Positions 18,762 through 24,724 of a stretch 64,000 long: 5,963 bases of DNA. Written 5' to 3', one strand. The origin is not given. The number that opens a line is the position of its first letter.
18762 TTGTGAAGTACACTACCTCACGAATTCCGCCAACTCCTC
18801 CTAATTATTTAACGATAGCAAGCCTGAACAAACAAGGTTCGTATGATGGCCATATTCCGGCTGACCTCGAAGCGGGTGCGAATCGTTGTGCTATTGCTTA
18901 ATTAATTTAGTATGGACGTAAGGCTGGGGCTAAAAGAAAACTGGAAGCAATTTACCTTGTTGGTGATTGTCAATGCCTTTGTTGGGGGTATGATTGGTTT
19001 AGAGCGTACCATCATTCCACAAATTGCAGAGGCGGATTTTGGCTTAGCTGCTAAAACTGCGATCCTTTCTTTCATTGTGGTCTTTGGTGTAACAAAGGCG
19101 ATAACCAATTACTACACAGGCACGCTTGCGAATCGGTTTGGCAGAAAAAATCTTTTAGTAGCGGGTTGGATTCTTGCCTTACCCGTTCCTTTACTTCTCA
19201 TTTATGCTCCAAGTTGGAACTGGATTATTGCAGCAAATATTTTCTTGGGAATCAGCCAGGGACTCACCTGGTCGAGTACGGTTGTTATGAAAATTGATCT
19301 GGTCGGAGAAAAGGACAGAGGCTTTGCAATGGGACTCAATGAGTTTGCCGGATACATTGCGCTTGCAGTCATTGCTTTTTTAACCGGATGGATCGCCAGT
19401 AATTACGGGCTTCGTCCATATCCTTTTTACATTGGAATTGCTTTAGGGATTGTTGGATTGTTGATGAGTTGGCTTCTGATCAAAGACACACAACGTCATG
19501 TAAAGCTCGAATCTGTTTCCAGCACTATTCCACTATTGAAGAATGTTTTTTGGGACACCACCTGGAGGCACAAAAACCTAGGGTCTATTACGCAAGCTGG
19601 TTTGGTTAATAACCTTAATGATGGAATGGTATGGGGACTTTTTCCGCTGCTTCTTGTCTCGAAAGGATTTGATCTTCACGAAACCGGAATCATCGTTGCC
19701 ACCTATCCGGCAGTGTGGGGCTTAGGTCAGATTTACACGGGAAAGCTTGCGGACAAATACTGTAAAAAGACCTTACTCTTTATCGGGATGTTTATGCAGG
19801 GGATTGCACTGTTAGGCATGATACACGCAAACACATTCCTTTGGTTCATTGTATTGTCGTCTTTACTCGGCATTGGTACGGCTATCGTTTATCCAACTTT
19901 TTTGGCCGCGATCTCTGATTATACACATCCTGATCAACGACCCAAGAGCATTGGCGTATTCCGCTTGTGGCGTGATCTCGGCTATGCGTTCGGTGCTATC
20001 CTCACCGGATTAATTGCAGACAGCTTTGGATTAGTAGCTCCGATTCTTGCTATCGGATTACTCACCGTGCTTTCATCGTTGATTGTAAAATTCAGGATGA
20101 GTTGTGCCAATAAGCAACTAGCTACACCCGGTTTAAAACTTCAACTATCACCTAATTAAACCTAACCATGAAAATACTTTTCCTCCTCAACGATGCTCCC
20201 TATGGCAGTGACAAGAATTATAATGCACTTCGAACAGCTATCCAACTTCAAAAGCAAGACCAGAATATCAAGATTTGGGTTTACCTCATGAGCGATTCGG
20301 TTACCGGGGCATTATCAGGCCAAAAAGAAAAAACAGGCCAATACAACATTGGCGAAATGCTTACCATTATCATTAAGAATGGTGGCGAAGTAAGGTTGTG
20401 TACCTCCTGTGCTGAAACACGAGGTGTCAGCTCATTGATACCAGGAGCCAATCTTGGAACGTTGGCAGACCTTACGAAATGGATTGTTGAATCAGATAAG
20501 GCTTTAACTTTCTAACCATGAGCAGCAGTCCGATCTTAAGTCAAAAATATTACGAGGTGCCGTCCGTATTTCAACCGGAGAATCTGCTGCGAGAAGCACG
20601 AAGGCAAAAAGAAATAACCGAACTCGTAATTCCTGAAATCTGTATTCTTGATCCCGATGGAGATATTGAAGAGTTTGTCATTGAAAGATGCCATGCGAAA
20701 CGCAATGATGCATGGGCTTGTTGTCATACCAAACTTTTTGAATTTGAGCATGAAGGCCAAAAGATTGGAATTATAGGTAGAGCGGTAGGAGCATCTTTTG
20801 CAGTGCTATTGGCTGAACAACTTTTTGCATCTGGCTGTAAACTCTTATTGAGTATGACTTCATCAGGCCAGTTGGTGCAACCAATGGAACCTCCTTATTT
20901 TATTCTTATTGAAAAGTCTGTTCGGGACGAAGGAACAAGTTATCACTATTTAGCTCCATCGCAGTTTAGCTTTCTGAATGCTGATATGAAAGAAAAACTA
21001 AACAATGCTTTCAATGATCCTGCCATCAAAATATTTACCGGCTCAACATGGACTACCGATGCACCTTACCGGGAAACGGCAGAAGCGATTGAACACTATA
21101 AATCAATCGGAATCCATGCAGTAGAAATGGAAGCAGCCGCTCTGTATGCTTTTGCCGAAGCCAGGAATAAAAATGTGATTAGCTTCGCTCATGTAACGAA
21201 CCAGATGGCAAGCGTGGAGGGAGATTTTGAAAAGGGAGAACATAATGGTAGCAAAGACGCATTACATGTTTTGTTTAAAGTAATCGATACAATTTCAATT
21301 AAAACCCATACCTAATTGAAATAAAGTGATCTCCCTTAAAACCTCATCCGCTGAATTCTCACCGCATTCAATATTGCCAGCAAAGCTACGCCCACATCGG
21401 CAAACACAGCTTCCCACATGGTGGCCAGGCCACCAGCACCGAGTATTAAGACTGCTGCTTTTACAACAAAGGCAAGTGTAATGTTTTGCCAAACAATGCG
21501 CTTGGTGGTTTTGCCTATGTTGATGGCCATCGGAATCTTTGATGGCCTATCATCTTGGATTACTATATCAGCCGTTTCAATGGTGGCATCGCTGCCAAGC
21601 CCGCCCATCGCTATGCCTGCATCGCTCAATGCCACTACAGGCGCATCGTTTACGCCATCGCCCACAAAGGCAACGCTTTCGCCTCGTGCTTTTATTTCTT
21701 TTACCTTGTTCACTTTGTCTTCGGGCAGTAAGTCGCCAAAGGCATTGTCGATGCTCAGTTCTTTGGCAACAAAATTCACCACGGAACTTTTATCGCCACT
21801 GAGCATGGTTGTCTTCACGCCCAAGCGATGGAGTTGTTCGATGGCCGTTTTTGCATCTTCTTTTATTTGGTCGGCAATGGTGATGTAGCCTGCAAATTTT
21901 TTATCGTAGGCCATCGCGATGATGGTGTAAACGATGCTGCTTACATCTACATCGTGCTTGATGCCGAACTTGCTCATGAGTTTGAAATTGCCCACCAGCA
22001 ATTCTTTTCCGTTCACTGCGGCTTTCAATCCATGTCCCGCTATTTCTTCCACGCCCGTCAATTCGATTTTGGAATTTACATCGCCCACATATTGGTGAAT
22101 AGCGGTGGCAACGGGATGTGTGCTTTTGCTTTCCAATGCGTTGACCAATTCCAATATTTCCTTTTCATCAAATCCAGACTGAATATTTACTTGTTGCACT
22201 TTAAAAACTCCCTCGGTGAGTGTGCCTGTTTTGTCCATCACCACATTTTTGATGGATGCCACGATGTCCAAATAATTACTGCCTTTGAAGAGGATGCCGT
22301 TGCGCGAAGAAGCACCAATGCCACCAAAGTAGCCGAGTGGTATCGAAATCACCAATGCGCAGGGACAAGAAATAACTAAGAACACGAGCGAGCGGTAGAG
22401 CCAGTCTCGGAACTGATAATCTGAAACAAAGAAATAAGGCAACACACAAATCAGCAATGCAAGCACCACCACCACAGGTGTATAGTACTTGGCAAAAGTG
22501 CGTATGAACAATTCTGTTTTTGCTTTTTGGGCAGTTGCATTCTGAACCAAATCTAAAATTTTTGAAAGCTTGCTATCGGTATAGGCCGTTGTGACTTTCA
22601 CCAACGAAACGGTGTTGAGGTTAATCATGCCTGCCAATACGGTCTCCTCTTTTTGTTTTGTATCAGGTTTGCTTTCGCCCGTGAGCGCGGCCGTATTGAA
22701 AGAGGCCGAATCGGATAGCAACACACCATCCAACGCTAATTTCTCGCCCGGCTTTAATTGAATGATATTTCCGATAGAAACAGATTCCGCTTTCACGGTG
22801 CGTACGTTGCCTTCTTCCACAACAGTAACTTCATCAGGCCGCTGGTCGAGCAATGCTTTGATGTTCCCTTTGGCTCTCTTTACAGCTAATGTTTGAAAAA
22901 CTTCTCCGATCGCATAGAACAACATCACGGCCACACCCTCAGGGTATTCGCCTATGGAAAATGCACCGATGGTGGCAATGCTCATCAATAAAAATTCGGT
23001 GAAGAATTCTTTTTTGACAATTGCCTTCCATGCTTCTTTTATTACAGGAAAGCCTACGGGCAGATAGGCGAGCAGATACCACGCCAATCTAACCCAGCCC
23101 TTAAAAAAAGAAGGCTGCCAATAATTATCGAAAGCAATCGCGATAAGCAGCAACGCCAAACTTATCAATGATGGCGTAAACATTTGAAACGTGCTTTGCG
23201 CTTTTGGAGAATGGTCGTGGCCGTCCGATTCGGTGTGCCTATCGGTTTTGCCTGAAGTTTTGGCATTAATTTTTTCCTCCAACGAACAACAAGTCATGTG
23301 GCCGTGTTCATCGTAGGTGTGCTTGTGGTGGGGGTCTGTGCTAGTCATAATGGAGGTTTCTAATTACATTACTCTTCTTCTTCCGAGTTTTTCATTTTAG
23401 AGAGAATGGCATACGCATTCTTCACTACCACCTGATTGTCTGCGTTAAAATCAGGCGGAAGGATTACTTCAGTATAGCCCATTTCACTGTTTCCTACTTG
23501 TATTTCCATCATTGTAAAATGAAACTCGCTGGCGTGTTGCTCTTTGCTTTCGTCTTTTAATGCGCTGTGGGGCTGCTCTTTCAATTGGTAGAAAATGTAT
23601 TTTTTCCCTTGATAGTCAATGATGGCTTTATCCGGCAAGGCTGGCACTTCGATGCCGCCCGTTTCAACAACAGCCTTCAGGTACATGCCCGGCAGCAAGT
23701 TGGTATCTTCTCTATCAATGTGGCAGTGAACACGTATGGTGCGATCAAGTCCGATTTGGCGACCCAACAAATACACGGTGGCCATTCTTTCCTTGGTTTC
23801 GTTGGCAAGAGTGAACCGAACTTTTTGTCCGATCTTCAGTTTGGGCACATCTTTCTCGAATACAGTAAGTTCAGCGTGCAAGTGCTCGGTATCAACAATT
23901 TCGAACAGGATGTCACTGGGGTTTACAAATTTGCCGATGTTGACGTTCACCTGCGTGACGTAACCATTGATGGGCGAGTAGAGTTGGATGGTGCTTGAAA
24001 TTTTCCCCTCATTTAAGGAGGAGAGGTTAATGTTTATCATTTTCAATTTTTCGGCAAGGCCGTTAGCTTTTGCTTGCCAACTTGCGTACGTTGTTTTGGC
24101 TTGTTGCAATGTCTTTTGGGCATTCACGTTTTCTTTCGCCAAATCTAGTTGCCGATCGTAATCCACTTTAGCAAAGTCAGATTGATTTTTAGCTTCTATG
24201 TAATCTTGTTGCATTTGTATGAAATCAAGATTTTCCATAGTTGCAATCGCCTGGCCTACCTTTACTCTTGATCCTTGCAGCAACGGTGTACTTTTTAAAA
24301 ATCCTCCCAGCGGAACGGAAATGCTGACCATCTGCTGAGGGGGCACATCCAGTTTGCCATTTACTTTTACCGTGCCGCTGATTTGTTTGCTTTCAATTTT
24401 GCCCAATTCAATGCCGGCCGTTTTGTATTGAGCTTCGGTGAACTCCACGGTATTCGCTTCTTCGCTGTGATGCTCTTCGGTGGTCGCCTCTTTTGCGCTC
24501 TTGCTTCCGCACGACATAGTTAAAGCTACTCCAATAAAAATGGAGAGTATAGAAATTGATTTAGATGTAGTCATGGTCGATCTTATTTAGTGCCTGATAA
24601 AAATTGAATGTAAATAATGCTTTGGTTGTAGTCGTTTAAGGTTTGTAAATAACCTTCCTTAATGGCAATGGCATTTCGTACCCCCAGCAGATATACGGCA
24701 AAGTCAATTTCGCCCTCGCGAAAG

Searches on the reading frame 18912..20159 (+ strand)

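Call 27: search_protein_families(library=pfam, proteins=[window:18912-20159:+], max_evalue=0.001)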
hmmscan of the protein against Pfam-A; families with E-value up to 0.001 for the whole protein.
window:18912-20159:+ (415 aa): 6 families
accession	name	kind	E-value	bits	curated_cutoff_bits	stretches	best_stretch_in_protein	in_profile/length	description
PF07690.21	MFS_1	-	1.7e-50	172.4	33.4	2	230-392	5-168/347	Major Facilitator Superfamily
PF00083.30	Sugar_tr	-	9.2e-12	45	22.3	2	257-373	47-166/452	Sugar (and other) transporter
PF12832.13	MFS_1_like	-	1.1e-11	44.9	25.2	1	245-395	23-178/373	MFS_1 like family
PF05977.19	MFS_3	-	0.00029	19.8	27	1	273-390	62-186/524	Transmembrane secretion effector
PF03137.26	OATP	-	0.00038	19.3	25.8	1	309-370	133-194/545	Organic Anion Transporter Polypeptide (OATP) family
PF03209.21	PUCC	-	0.00099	18.7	21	0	290-373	60-152/401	PUCC protein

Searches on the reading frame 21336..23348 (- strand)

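Call 27: search_protein_families(library=pfam, proteins=[window:21336-23348:-], max_evalue=0.001)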
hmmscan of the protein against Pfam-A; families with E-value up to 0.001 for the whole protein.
window:21336-23348:- (670 aa): 2 families
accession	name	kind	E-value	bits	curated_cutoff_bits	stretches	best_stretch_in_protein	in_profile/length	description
PF00122.25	E1-E2_ATPase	-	2.3e-45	154.8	28.1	1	170-349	3-180/181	E1-E2 ATPase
PF00702.32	Hydrolase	-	1.1e-27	98.2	26.4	1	366-571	1-186/191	haloacid dehalogenase-like hydrolase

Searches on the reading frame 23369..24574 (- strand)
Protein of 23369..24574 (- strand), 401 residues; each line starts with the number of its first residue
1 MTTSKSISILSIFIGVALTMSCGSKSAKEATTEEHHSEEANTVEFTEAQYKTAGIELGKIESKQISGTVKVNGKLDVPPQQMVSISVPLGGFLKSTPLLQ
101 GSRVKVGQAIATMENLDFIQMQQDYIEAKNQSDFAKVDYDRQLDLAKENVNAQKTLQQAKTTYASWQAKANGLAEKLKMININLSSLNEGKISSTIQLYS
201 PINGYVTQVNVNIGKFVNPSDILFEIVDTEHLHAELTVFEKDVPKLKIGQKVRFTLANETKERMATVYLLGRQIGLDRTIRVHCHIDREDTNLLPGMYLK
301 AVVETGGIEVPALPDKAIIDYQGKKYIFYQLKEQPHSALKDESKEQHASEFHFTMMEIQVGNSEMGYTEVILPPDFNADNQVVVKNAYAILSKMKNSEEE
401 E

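Call 27: search_protein_families(library=pfam, proteins=[window:23369-24574:-], max_evalue=0.001)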
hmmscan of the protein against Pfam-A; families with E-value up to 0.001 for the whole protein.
window:23369-24574:- (401 aa): 3 families
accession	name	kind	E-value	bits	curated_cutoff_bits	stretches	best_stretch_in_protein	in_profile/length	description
PF16576.10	HlyD_D23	-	3e-28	99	30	1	65-298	2-213/214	Barrel-sandwich domain of CusB or HlyD membrane-fusion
PF13437.12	HlyD_3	-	2.3e-16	60.9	22.2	1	198-296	2-106/106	HlyD family secretion protein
PF13533.13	Biotin_lipoyl_2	-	8.1e-06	26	29.8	0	200-226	5-31/32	Biotin-lipoyl like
